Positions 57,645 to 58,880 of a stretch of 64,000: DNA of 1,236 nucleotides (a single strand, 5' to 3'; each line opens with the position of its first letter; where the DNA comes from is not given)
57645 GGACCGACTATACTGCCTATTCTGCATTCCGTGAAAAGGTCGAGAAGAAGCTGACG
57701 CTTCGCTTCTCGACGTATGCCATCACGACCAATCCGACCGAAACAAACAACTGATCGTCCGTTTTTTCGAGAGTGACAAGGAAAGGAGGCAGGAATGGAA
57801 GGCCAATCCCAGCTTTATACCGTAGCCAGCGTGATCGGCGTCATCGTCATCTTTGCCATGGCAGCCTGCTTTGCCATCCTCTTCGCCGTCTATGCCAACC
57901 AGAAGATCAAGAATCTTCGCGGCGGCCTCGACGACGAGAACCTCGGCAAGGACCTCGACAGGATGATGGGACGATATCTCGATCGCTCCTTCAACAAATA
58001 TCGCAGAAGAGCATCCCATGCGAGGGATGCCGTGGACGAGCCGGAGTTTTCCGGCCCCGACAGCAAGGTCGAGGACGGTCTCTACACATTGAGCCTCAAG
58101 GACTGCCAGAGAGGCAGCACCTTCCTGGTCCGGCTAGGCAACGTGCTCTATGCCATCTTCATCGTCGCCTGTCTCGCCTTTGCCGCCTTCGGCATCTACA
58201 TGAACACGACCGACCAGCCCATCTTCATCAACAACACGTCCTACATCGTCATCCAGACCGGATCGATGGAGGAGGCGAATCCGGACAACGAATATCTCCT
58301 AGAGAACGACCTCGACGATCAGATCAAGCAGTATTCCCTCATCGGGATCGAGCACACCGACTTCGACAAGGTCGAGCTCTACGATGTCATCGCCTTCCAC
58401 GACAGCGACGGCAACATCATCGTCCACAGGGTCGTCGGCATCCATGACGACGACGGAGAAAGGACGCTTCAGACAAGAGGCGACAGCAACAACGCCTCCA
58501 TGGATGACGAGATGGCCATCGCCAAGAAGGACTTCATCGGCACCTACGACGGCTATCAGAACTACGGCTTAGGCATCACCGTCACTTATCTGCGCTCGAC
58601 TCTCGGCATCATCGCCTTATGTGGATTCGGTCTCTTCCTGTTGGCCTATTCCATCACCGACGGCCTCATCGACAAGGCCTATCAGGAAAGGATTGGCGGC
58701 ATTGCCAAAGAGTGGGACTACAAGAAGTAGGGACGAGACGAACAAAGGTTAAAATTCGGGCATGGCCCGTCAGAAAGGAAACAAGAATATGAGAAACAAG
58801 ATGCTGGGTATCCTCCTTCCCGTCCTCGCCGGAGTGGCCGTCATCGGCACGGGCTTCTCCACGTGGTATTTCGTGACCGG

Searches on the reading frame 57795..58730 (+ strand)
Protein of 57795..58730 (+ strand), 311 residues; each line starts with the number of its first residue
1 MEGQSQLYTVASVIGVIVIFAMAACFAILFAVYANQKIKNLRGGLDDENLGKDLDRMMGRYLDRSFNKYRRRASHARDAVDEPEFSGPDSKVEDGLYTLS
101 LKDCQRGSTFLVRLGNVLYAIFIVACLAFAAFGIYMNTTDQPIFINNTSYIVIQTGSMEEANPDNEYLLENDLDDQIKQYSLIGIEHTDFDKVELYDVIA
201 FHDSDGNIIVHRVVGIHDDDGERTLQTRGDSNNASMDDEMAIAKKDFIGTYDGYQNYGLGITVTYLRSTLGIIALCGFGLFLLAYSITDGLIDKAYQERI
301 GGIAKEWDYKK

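Call 40: search_protein_families(library=pfam, proteins=[window:57795-58730:+], max_evalue=0.001)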
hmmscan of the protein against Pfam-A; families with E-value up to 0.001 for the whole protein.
window:57795-58730:+ (311 aa): 1 family
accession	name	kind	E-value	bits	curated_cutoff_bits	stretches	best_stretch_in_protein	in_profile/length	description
PF00335.26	Tetraspanin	-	0.00094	19.3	32.1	0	8-70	75-128/225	Tetraspanin family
